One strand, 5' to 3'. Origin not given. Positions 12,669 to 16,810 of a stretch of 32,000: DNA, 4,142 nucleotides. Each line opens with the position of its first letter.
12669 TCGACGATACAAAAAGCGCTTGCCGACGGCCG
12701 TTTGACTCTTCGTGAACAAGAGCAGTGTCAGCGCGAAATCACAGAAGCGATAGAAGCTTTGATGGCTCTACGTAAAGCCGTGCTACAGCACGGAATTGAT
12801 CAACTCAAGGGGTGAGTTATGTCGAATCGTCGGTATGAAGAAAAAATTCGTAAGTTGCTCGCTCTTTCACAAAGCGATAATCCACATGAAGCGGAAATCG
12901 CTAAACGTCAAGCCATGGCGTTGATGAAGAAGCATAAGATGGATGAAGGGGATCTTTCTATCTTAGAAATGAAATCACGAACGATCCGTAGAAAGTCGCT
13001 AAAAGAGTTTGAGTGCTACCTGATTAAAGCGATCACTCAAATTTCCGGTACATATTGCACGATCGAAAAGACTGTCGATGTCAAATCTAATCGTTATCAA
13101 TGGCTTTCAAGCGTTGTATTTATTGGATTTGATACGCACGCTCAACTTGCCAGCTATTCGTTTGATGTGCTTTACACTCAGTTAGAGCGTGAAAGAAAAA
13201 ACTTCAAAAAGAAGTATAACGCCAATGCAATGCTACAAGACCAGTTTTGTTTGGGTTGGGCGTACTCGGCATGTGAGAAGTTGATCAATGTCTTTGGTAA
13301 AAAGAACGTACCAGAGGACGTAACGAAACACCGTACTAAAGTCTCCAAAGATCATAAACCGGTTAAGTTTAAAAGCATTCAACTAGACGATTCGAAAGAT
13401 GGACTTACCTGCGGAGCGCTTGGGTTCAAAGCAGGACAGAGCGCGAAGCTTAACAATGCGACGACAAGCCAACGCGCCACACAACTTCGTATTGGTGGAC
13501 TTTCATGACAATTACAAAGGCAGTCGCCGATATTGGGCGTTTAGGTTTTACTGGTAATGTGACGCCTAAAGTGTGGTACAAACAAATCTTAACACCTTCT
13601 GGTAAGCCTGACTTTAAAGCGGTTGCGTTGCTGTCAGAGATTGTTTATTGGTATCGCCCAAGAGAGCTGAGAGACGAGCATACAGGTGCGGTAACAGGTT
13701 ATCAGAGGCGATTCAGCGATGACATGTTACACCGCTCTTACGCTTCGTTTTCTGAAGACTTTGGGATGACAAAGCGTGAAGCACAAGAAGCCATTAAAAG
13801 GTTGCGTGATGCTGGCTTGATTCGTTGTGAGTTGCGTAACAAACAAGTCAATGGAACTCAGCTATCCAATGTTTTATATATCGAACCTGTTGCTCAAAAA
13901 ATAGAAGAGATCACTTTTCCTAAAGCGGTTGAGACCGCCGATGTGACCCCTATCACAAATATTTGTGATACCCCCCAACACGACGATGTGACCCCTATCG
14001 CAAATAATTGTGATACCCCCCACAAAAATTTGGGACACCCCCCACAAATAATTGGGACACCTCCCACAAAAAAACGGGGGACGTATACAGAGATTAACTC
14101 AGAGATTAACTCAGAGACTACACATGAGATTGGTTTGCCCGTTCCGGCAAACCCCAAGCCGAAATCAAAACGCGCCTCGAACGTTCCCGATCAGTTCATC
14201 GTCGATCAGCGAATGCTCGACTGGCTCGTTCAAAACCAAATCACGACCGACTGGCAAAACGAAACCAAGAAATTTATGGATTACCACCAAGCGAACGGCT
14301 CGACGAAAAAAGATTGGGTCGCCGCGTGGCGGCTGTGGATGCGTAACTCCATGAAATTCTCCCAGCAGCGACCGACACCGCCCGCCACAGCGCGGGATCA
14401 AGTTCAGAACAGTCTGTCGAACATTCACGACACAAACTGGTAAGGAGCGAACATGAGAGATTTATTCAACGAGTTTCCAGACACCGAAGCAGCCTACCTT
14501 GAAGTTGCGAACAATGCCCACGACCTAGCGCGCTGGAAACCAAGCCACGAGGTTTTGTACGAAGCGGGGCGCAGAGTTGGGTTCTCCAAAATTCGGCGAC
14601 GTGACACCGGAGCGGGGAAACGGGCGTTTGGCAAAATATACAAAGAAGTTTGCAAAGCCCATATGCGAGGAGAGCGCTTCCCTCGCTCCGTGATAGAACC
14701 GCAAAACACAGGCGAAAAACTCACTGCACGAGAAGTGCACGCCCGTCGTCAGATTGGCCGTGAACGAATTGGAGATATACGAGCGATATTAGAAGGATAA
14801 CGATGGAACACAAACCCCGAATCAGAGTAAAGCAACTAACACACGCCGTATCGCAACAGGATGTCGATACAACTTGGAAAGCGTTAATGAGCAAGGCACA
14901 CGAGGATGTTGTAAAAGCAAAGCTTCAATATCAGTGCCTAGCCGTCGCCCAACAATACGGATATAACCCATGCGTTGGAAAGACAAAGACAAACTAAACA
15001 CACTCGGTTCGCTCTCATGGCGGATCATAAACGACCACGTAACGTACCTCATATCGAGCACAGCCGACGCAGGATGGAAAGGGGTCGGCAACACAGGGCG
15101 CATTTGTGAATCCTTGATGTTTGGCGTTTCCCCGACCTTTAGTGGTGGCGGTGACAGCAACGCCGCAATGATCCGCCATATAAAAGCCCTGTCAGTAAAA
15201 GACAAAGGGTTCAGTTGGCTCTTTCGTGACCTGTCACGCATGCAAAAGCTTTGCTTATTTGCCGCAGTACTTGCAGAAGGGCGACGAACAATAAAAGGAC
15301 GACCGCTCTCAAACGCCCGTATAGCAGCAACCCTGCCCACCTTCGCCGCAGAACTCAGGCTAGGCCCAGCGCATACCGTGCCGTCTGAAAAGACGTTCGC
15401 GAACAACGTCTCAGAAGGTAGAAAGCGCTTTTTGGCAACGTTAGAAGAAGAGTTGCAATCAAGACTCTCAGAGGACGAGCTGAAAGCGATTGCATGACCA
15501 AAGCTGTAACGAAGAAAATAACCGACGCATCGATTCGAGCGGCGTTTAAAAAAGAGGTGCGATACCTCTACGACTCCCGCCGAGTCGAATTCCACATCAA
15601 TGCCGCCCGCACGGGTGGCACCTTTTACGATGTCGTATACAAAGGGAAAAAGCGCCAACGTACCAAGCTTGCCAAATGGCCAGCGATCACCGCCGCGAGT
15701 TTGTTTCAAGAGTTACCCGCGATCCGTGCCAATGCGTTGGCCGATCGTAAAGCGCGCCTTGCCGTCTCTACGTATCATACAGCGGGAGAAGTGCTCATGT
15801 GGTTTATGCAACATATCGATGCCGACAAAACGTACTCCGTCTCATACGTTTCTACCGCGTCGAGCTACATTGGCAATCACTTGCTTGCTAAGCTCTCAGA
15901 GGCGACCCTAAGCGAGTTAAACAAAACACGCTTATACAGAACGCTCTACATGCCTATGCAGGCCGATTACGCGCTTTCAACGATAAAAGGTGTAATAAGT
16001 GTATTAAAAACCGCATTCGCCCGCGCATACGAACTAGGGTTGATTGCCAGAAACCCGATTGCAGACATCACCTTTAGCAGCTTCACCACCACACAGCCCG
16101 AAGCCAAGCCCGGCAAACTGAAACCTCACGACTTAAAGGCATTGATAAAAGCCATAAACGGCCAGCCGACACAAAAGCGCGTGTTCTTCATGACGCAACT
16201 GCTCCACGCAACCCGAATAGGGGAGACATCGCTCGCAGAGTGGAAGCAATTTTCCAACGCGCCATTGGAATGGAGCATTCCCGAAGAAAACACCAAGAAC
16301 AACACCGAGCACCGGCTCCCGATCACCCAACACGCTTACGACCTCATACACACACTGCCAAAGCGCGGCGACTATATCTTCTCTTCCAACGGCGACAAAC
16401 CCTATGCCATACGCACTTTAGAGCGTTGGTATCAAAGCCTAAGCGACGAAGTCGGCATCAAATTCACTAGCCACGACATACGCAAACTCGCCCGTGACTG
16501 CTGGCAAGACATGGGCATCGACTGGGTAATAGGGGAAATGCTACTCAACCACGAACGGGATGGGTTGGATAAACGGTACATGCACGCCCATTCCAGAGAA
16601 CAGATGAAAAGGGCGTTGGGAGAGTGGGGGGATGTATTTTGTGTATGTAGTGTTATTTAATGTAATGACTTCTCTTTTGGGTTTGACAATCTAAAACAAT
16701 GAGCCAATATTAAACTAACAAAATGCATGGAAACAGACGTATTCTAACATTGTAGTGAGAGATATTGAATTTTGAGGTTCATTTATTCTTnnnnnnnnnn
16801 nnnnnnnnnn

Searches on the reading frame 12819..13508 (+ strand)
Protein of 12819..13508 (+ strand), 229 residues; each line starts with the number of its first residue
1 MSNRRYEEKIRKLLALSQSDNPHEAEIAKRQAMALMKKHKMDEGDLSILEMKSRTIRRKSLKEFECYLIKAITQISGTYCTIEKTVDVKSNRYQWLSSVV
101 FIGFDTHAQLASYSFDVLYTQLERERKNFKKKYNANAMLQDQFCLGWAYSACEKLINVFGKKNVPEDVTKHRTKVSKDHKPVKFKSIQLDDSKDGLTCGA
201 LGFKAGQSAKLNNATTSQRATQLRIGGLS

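Call 8: search_protein_families(library=pfam, proteins=[window:12819-13508:+], max_evalue=0.01)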
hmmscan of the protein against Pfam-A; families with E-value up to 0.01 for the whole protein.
window:12819-13508:+ (229 aa): 2 families
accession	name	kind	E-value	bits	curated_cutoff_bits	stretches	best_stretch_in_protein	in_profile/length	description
PF23771.1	DUF7168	-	2.5e-20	73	25.5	1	52-183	11-136/140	Domain of unknown function (DUF7168)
PF10979.13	DUF2786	-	7.2e-09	35.9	23.9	1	8-42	4-39/40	Protein of unknown function (DUF2786)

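Call 10: search_protein_families(library=phrogs, proteins=[window:12819-13508:+], max_evalue=0.01)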
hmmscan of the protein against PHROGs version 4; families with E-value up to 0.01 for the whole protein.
window:12819-13508:+ (229 aa): 2 families
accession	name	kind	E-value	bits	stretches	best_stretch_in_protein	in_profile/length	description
phrog_421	-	unknown function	9.8e-34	117.9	1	1-222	4-237/241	unknown function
phrog_9307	-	unknown function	0.0049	18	1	14-113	21-115/125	-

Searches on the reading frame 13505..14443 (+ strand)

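Call 8: search_protein_families(library=pfam, proteins=[window:13505-14443:+], max_evalue=0.01)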
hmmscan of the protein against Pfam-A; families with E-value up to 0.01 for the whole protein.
window:13505-14443:+ (312 aa): 1 family
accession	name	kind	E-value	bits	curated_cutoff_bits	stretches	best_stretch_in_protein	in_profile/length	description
PF13730.12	HTH_36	-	0.00076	19.7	25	1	78-106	27-55/55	Helix-turn-helix domain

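Call 10: search_protein_families(library=phrogs, proteins=[window:13505-14443:+], max_evalue=0.01)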
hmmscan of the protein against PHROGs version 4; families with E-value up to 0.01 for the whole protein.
window:13505-14443:+ (312 aa): 10 families
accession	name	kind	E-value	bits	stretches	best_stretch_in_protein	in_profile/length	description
phrog_270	-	DNA, RNA and nucleotide metabolism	9e-17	62.5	1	2-202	6-152/383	replication initiation protein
phrog_1032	-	DNA, RNA and nucleotide metabolism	5.3e-13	50.6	1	78-294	39-264/281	replication initiation protein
phrog_391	-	DNA, RNA and nucleotide metabolism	2.6e-09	38.1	1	70-208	31-158/298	replication initiation O-like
phrog_678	-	DNA, RNA and nucleotide metabolism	6.7e-08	33.5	1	72-232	81-222/346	replication initiation O-like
phrog_3992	-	DNA, RNA and nucleotide metabolism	1.6e-07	32.2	1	194-289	171-279/345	primosomal protein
phrog_428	-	DNA, RNA and nucleotide metabolism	4.8e-06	27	1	77-203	128-243/455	replication initiation protein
phrog_1408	-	DNA, RNA and nucleotide metabolism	9.8e-06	26.2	1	208-291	186-263/302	replication initiation protein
phrog_11233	-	DNA, RNA and nucleotide metabolism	0.00014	22.4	0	77-119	48-92/297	replication initiation protein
phrog_345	-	DNA, RNA and nucleotide metabolism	0.002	18.9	1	74-213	64-181/297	replication initiation O-like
phrog_9773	-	DNA, RNA and nucleotide metabolism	0.0087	16.8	0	246-289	221-267/288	replication initiation O-like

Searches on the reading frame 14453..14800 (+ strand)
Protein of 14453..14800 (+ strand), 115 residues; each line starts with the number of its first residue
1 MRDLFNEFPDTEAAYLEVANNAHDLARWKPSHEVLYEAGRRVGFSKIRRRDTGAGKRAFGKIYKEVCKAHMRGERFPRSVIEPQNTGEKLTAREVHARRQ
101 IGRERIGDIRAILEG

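Call 8: search_protein_families(library=pfam, proteins=[window:14453-14800:+], max_evalue=0.01)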
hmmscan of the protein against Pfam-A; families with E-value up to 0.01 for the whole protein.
window:14453-14800:+ (115 aa): 0 families

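Call 9: search_protein_families(library=padloc, proteins=[window:14453-14800:+], max_evalue=0.1)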
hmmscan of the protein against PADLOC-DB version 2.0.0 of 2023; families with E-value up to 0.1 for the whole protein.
window:14453-14800:+ (115 aa): 0 families

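Call 10: search_protein_families(library=phrogs, proteins=[window:14453-14800:+], max_evalue=0.01)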
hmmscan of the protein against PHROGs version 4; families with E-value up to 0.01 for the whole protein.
window:14453-14800:+ (115 aa): 1 family
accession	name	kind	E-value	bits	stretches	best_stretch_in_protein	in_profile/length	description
phrog_109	-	DNA, RNA and nucleotide metabolism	1e-05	26.6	1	9-97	121-218/236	P-like helicase loader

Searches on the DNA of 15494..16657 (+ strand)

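Call 63: search_rna_families(sources=[L017, L018, L019, L020, L022, L025, L026, L027], threshold=gathering)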
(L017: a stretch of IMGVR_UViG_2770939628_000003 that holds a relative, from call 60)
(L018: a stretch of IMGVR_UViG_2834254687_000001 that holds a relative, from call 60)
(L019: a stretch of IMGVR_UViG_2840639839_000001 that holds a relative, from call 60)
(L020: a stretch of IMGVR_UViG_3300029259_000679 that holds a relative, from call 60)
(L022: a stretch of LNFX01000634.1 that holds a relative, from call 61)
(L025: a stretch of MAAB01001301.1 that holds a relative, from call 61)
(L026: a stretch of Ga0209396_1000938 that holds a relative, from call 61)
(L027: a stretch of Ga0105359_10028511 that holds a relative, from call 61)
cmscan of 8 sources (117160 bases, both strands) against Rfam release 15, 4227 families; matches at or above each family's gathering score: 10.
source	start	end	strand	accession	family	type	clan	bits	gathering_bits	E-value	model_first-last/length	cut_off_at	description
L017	8649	8724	+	RF01394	isrK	Gene; sRNA;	-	67.8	50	4.3e-12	1-77/77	no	isrK Hfq binding RNA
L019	11034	11109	+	RF01394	isrK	Gene; sRNA;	-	67.6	50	4.8e-12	1-77/77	no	isrK Hfq binding RNA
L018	11086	11160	+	RF01394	isrK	Gene; sRNA;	-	63.4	50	6e-11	1-77/77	no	isrK Hfq binding RNA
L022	10606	10681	+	RF01394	isrK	Gene; sRNA;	-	62.5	50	1e-10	1-77/77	no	isrK Hfq binding RNA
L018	11178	11267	+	RF01695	C4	Gene; antisense;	CL00128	60.3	45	6.5e-09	1-87/87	no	C4 antisense RNA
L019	11127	11216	+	RF01695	C4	Gene; antisense;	CL00128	60.3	45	6.5e-09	1-87/87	no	C4 antisense RNA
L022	32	104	+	RF00005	tRNA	Gene; tRNA;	CL00001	57.4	29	1.7e-09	1-71/71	no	tRNA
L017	8742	8830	+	RF01695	C4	Gene; antisense;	CL00128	57.3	45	3.6e-08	1-87/87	no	C4 antisense RNA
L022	10699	10786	+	RF01695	C4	Gene; antisense;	CL00128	52.1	45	7e-07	1-87/87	no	C4 antisense RNA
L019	11931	12015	+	RF00005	tRNA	Gene; tRNA;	CL00001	30.9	29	0.034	1-71/71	no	tRNA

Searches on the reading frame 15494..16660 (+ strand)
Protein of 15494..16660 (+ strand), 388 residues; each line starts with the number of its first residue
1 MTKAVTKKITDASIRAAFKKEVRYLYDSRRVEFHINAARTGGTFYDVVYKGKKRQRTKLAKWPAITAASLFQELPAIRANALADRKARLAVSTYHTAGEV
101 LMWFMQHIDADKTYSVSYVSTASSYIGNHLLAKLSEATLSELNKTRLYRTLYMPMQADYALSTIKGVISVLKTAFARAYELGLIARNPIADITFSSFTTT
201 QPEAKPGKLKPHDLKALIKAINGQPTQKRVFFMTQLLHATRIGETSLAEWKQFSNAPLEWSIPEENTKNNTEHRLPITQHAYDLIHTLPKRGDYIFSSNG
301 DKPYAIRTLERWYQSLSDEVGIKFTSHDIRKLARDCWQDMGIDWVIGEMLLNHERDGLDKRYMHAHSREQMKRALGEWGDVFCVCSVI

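Call 8: search_protein_families(library=pfam, proteins=[window:15494-16660:+], max_evalue=0.01)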
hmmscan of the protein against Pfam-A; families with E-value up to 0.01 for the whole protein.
window:15494-16660:+ (388 aa): 1 family
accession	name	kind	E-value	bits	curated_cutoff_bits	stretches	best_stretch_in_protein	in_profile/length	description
PF00589.27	Phage_integrase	-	1e-14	55.1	27.1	1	209-366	3-169/172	Phage integrase family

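Call 9: search_protein_families(library=padloc, proteins=[window:15494-16660:+], max_evalue=0.1)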
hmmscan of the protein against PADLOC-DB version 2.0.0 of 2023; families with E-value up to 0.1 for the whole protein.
window:15494-16660:+ (388 aa): 0 families

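Call 10: search_protein_families(library=phrogs, proteins=[window:15494-16660:+], max_evalue=0.01)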
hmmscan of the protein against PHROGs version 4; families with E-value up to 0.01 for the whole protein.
window:15494-16660:+ (388 aa): 3 families
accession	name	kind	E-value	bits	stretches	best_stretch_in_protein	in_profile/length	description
phrog_1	-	integration and excision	2.7e-38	133.6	1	2-379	87-448/611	integrase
phrog_216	-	integration and excision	7.3e-17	62.4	1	163-368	14-227/301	integrase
phrog_17497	-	unknown function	1.5e-07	32.6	1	323-379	57-113/133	-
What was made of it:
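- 15494..16660 (+): Conserved tyrosine recombinase (int388, GV053_09215). Its 3' end is the left boundary of the variable slot. Pfam Phage_integrase 1e-14 and PHROG 1 (calls 8, 10).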

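Call 60: find_related_loci(query=window:15494-16657:+, collection=viral_contigs, flank=8000)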
Query window:15494-16657:+ (388 aa) in viral_contigs; peptide patterns used: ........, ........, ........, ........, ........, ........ (x = any residue, [..] = any of these).
7 stretches matched a pattern; 5 encode a relative of the query (tblastn E <= 1e-3); 4 distinct loci.
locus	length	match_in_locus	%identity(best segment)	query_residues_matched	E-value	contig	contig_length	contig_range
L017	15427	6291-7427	77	1-379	0e+0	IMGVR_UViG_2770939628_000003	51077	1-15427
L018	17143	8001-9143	76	1-382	0e+0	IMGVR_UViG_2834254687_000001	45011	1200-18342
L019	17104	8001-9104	76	16-383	0e+0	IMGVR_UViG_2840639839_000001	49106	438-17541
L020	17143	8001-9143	76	1-381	0e+0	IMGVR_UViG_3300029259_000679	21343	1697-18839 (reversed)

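Call 61: find_related_loci(query=window:15494-16657:+, collection=metagenome_contigs, flank=8000)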
Query window:15494-16657:+ (388 aa) in metagenome_contigs; peptide patterns used: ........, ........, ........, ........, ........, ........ (x = any residue, [..] = any of these).
79 stretches matched a pattern; 8 encode a relative of the query (tblastn E <= 1e-3); 8 distinct loci.
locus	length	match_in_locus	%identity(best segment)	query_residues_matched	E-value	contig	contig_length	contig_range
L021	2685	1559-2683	66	3-377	0e+0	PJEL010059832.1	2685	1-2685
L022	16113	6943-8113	74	1-385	4e-176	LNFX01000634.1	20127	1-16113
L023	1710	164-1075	68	76-379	3e-158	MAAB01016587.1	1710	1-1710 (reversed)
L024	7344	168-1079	68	76-379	2e-145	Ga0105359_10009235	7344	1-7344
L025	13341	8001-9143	52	3-381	2e-129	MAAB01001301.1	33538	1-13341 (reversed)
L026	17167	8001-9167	51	4-386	7e-127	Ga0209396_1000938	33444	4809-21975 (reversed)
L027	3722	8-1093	51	22-381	1e-120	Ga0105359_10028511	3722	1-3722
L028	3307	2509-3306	55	4-269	3e-93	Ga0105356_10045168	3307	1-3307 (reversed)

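Call 65: search_protein_families(library=padloc, proteins=[L018:9559-11049:+, L019:9159-10250:+, L019:10253-11023:+, L020:9614-9991:+, L020:10215-11171:+, L022:8707-10413:+, L026:9360-10208:+, L026:10205-10663:+, L026:11223-12029:+, L027:1231-2829:+], max_evalue=0.001)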
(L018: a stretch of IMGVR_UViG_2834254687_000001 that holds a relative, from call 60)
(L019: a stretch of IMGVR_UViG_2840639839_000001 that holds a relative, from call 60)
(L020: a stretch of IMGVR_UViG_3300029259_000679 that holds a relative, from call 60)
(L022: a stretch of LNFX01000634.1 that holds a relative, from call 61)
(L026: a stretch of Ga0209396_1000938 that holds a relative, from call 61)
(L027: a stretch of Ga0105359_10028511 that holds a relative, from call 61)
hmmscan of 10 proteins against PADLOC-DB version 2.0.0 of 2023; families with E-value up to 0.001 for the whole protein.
L018:9559-11049:+ (496 aa): 3 families
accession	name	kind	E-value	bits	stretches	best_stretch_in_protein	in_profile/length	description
PDLC02350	AbiO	-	4.8e-162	538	1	5-492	1-467/468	AbiO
PDLC02372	Nhi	-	2e-156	519.3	1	5-492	1-469/470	-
PDLC01759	Cas3b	-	0.00011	19.1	1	187-236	207-255/711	-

L019:9159-10250:+ (363 aa): 9 families
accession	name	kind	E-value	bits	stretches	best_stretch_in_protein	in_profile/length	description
PDLC03877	NsnA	-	3.9e-58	195.6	1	15-351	42-370/385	-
PDLC04027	PD-T4-2_A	-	4.1e-34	116.2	1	16-350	30-351/363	-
PDLC02695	Orf5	-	1.1e-06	25.3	0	24-62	8-43/601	Orf5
PDLC02792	SspE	-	1.5e-06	24.9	0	32-66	17-51/771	SspE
PDLC02701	Orf5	-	2.1e-06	24.5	0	29-60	10-41/596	Orf5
PDLC04154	HEC-06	-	5.7e-06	23.2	0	25-93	10-85/569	-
PDLC03418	REase_II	-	2.5e-05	21.6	1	35-175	29-157/372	Type II restriction enzyme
PDLC02789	SspE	-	0.00034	17.3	0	143-246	297-400/749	SspE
PDLC04155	HEC-06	-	0.00057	16.5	0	22-96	8-86/562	-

L019:10253-11023:+ (256 aa): 0 families

L020:9614-9991:+ (125 aa): 1 family
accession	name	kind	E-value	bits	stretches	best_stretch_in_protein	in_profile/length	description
PDLC02373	dCTPase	-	1.6e-23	81.5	1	13-122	135-232/630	-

L020:10215-11171:+ (318 aa): 1 family
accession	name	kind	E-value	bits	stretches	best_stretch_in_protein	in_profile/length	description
PDLC02373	dCTPase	-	3e-118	394.4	1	1-308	293-551/630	-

L022:8707-10413:+ (568 aa): 0 families

L026:9360-10208:+ (282 aa): 0 families

L026:10205-10663:+ (152 aa): 0 families

L026:11223-12029:+ (268 aa): 10 families
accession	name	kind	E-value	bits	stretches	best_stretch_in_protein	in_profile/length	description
PDLC05007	PDC-S35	-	1.6e-82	275.3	1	54-267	69-277/278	-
PDLC05005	PDC-S35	-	4.5e-78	260.6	1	3-267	6-262/264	-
PDLC05004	PDC-S35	-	8.9e-76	253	1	21-267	16-264/265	-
PDLC05006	PDC-S35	-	2.6e-48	162.4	1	116-267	73-231/231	-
PDLC05003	PDC-S35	-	6.4e-42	141.8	1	115-266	79-239/245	-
PDLC00731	Effector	-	4.9e-12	43.4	1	166-243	197-274/306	TIR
PDLC00729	Effector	-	6.5e-12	43.5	1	172-241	53-119/310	TIR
PDLC00732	Effector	-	3e-10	37.5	1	163-252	190-280/301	TIR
PDLC02371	PycTIR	-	4.1e-08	30.9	1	138-243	161-259/288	-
PDLC03825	spbK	-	3.8e-05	21.3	1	1-152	33-176/308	-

L027:1231-2829:+ (532 aa): 0 families
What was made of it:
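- Four of the relatives carry bona fide defence genes in this exact slot (call 65).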

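Call 66: search_protein_families(library=pfam, proteins=[L018:9559-11049:+, L019:9159-10250:+, L019:10253-11023:+, L020:9614-9991:+, L020:10215-11171:+, L022:8707-10413:+, L026:9360-10208:+, L026:10205-10663:+, L026:11223-12029:+, L017:8165-8494:-], max_evalue=0.001)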
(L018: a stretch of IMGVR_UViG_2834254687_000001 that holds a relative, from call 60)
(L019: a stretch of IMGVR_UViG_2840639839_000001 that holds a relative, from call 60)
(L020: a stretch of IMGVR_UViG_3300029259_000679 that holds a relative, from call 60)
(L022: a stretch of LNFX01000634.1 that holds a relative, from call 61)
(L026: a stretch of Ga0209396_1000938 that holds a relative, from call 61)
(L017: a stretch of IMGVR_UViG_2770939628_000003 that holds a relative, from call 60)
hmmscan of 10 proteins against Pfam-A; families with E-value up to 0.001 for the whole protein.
L018:9559-11049:+ (496 aa): 4 families
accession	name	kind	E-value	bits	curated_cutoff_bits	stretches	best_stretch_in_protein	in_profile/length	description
PF09848.15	SLFN-g3_helicase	-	2.5e-10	40.6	24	1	214-394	4-212/354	Schlafen group 3, DNA/RNA helicase domain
PF01443.25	Viral_helicase1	-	5e-07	30.2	21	1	216-476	3-226/228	Viral superfamily 1 RNA helicase core domain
PF04851.21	ResIII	-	8.7e-05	22.9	22.5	1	189-244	4-59/164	Type III restriction enzyme, res subunit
PF25199.1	nSTAND_NTPase5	-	0.00037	20.8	34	1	197-288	25-108/145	Novel STAND NTPase 5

L019:9159-10250:+ (363 aa): 1 family
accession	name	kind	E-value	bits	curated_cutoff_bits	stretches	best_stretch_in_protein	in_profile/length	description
PF03235.19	GmrSD_N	-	4e-26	92.8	33.2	1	27-175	2-197/199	GmrSD restriction endonuclease, N-terminal domain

L019:10253-11023:+ (256 aa): 2 families
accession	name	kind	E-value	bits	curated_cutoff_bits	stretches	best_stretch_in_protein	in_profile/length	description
PF18737.6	HEPN_MAE_28990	-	2.9e-29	103.2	26.8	1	8-223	3-211/211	MAE_28990/MAE_18760-like HEPN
PF18735.6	HEPN_RiboL-PSP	-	5.8e-25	88.7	28.4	1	13-216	2-191/191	RiboL-PSP-HEPN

L020:9614-9991:+ (125 aa): 0 families

L020:10215-11171:+ (318 aa): 3 families
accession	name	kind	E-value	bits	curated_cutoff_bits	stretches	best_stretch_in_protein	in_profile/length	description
PF00383.29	dCMP_cyt_deam_1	-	9e-17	61.3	25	1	57-218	4-101/102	Cytidine and deoxycytidylate deaminase zinc-binding region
PF14437.12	MafB19-deam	-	6.1e-09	36.3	27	1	167-224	48-106/142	MafB19-like deaminase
PF14439.12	Bd3614-deam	-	1.1e-05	25.8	38.5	1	168-228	33-99/113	Bd3614-like deaminase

L022:8707-10413:+ (568 aa): 1 family
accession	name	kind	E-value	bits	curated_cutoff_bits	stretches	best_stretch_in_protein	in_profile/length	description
PF14903.11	WG_beta_rep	-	0.00043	20.7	25.6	0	213-238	4-29/35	WG containing repeat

L026:9360-10208:+ (282 aa): 0 families

L026:10205-10663:+ (152 aa): 0 families

L026:11223-12029:+ (268 aa): 1 family
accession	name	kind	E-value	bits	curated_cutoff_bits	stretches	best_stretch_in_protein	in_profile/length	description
PF10137.14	CAP12-PCTIR_TIR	-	8.1e-38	129.5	24.7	1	127-244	1-117/119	CAP12/Pycsar effector protein, TIR domain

L017:8165-8494:- (109 aa): 1 family
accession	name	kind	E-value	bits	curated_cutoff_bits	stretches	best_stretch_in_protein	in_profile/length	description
PF13744.12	HTH_37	-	9.4e-15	54.6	27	1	15-86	4-76/80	Helix-turn-helix domain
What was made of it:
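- L026 has PDC-S35 (2e-82) (calls 65, 66).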

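Call 94: search_protein_families(library=ncbifam, proteins=[window:15494-16660:+], max_evalue=0.01)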
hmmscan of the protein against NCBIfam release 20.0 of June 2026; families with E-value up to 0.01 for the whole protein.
window:15494-16660:+ (388 aa): 3 families
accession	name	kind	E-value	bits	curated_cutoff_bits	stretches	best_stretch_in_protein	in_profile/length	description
NF007246.0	PRK09692.1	domain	8.1e-16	57.6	434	1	5-381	4-392/413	integrase domain-containing protein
NF040815.2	recomb_XerA_Arch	equivalog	0.00053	19.6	220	1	146-333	42-222/263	site-specific tyrosine recombinase/integron integrase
TIGR02225.1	recomb_XerD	equivalog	0.0017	17.8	329.6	1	131-287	29-182/290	site-specific tyrosine recombinase XerD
